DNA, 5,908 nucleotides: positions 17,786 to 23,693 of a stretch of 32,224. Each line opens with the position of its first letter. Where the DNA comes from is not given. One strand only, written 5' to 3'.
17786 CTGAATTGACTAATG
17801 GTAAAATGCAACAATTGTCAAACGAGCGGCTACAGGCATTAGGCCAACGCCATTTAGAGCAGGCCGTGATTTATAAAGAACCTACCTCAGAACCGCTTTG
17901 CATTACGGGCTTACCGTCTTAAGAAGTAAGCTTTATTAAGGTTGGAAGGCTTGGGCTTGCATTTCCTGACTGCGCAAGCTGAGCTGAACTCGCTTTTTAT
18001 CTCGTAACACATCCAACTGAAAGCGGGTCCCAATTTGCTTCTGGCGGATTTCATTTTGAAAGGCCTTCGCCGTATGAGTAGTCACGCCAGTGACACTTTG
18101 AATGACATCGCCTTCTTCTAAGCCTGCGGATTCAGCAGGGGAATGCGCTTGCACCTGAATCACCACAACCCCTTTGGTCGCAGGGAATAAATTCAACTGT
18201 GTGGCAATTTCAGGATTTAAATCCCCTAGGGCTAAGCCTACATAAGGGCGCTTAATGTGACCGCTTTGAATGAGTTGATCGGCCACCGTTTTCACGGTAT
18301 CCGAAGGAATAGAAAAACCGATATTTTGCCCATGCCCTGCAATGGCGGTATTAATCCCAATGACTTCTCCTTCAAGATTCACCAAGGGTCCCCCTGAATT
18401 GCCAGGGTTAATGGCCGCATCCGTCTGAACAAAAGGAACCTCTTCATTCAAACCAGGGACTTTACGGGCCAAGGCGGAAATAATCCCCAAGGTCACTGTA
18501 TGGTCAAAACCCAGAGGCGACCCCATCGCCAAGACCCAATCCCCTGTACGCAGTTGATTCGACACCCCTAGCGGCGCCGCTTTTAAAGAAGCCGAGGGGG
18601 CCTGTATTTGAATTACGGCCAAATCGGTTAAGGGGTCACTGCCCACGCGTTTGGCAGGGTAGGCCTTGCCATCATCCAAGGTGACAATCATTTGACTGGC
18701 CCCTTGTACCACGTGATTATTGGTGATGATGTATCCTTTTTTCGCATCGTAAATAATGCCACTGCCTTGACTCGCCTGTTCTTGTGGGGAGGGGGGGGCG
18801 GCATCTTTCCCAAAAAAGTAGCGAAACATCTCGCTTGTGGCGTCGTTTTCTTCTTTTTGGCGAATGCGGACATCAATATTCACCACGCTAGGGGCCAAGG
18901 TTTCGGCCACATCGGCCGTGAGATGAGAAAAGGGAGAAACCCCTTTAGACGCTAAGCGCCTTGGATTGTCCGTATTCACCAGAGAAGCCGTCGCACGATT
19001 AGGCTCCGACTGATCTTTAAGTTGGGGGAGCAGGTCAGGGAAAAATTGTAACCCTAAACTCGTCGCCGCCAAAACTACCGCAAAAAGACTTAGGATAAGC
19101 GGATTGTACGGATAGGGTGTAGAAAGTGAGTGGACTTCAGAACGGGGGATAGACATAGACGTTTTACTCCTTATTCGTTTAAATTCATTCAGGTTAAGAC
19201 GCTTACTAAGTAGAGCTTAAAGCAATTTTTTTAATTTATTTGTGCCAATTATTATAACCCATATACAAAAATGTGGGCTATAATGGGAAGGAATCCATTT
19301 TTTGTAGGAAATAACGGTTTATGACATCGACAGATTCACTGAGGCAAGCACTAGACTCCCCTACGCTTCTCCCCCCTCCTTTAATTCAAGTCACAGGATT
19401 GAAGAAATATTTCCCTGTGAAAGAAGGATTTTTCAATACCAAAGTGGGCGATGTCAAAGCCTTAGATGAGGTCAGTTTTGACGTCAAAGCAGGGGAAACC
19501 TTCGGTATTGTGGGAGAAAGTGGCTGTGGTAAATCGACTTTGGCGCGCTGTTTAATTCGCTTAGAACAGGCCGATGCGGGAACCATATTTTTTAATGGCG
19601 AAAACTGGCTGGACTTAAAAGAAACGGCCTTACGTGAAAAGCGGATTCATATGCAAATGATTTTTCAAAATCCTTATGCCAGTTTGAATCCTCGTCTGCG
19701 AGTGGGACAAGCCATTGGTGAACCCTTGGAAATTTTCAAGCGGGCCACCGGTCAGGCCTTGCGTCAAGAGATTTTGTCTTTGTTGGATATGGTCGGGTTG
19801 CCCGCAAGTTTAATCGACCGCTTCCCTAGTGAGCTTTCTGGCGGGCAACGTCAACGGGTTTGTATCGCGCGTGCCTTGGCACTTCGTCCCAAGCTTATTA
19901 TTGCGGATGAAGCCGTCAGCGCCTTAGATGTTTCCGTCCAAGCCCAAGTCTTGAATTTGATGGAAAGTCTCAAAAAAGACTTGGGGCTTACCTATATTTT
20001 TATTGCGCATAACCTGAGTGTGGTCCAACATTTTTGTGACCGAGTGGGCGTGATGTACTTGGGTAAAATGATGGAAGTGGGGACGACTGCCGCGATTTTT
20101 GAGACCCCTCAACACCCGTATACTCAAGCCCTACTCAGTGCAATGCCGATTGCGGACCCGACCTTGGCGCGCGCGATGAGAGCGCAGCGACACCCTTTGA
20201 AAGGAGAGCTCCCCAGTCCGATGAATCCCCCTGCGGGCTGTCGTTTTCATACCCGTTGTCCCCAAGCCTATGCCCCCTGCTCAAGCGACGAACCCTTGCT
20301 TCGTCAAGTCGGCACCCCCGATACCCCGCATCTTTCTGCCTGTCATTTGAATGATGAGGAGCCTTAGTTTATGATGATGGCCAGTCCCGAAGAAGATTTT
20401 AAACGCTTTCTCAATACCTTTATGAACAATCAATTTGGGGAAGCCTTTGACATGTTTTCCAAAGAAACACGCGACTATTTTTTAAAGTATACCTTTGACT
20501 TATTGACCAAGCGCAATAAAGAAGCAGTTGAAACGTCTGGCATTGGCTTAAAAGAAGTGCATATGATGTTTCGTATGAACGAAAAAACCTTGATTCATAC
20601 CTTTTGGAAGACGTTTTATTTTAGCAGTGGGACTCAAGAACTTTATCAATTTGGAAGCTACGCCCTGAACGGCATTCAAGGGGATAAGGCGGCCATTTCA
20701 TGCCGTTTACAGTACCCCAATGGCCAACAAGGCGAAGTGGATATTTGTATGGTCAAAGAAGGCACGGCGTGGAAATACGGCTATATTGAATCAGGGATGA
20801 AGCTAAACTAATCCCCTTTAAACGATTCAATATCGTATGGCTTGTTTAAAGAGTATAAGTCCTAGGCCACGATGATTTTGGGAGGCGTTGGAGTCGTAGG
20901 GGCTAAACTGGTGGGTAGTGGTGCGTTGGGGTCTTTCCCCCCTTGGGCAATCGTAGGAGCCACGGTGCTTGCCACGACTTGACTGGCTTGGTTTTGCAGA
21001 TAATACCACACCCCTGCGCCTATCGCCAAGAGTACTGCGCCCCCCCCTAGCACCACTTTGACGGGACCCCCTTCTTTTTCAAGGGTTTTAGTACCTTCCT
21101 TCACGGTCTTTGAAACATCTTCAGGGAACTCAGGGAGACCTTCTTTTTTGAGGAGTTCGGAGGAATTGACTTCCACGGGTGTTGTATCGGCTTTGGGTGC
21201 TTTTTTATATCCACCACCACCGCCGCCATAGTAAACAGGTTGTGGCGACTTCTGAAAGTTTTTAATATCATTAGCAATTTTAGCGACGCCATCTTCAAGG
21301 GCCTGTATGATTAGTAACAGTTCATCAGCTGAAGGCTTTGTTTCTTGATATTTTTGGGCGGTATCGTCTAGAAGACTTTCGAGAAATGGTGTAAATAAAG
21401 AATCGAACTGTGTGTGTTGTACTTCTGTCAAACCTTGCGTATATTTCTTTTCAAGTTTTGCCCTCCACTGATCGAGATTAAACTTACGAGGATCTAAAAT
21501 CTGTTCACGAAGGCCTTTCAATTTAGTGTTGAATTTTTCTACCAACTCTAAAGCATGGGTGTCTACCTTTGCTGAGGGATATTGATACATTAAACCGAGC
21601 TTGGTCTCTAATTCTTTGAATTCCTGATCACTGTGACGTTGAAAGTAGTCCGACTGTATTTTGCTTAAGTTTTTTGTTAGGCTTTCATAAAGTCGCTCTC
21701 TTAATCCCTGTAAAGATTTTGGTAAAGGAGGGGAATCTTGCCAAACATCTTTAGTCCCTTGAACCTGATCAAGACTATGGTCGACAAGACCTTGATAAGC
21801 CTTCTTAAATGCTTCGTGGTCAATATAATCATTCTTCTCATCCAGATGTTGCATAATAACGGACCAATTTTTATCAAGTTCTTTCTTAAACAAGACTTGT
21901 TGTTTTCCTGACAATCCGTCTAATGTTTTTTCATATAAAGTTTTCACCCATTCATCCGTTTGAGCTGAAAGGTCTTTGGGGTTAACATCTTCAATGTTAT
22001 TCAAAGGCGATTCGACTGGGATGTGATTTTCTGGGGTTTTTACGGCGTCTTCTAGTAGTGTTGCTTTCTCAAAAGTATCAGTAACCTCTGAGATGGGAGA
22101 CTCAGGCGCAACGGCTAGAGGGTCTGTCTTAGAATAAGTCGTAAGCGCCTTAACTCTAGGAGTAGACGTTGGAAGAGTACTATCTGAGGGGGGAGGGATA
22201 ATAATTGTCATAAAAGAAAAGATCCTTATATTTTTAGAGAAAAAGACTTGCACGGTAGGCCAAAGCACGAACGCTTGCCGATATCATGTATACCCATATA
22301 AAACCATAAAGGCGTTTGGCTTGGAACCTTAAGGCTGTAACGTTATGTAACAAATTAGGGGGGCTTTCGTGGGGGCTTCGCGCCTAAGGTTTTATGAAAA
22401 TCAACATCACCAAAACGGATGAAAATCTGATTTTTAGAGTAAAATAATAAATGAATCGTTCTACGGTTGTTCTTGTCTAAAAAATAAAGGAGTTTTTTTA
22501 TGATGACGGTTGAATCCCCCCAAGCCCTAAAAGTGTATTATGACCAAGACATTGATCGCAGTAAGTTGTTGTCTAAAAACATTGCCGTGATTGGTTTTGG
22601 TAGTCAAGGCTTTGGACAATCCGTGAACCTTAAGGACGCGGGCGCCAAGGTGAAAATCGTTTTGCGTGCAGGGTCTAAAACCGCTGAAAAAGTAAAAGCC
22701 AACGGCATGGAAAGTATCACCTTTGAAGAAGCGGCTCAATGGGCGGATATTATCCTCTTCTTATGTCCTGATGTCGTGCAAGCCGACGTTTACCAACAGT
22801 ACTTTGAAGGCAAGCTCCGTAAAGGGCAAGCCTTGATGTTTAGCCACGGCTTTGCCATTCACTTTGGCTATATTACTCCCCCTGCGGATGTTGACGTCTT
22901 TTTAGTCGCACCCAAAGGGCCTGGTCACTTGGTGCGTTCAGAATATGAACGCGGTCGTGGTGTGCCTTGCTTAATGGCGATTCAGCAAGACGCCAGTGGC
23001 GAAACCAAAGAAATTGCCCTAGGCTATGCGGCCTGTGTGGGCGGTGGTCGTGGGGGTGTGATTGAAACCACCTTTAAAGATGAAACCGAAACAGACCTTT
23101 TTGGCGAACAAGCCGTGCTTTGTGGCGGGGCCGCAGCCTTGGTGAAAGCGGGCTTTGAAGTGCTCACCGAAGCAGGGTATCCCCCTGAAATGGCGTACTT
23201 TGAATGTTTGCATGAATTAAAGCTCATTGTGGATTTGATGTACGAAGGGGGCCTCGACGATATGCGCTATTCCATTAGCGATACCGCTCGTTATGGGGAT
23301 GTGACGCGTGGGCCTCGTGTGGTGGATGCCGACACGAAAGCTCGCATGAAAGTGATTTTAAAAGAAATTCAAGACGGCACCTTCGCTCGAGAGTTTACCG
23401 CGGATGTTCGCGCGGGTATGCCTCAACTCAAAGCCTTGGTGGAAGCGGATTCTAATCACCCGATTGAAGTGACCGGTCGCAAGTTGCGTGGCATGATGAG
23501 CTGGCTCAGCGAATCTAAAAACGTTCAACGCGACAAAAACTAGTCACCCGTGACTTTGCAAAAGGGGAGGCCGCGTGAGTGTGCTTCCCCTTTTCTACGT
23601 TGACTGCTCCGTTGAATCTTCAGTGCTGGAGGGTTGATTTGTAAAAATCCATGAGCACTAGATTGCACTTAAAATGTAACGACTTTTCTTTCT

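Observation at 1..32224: TGA is never used as a terminator: 25 of 25 credible CDSs end in TAA (18) or TAG (7)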

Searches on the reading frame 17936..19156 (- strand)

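Call 7: search_protein_families(library=pfam, proteins=[window:17936-19156:-])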
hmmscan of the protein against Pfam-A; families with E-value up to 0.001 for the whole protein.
window:17936-19156:- (406 aa): 5 families
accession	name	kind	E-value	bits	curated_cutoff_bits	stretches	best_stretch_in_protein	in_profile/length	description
PF13365.12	Trypsin_2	-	1.4e-32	113.9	27.6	1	131-268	1-144/144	Trypsin-like peptidase domain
PF00089.32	Trypsin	-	1.3e-17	64.8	20.6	1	132-290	28-218/220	Trypsin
PF13180.12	PDZ_2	-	1.8e-13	51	27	1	326-394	10-78/80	PDZ domain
PF17820.7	PDZ_6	-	2.3e-07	30.9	27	1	331-381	1-50/54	PDZ domain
PF00595.29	PDZ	-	6.1e-06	27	23.2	1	322-376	23-73/81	PDZ domain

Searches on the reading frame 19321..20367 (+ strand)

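Call 7: search_protein_families(library=pfam, proteins=[window:19321-20367:+])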
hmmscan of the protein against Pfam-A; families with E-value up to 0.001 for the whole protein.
window:19321-20367:+ (348 aa): 4 families
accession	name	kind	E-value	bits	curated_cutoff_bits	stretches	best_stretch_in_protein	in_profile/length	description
PF00005.33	ABC_tran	-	1.9e-34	119.7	25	1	48-199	1-136/137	ABC transporter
PF08352.17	oligo_HPY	-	4.3e-19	69.1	27.1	1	251-320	1-65/65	Oligopeptide/dipeptide transporter, C-terminal region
PF13401.12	AAA_22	-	5e-05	24.1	27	1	63-219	10-109/130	AAA domain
PF02463.25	SMC_N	-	8.3e-05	22.5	40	1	46-245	11-212/220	RecF/RecN/SMC N terminal domain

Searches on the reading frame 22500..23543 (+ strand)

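Call 7: search_protein_families(library=pfam, proteins=[window:22500-23543:+])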
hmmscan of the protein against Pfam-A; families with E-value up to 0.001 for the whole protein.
window:22500-23543:+ (347 aa): 5 families
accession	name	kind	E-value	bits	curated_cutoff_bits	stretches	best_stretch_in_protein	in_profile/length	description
PF07991.19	KARI_N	-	1.6e-63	213.6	20.6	1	23-186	2-165/165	Acetohydroxy acid isomeroreductase, NADPH-binding domain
PF01450.25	KARI_C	-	2.2e-62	210.1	29.1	1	192-335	1-144/144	Ketol-acid reductoisomerase, C-terminal domain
PF02826.25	2-Hacid_dh_C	-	2.3e-05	24.3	25.1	1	16-90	27-100/178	D-isomer specific 2-hydroxyacid dehydrogenase, NAD binding domain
PF03807.23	F420_oxidored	-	3.1e-05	24.9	21.6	1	28-101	2-79/94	NADP oxidoreductase coenzyme F420-dependent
PF03446.21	NAD_binding_2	-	0.00024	21.6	21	1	27-97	1-72/161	NAD binding domain of 6-phosphogluconate dehydrogenase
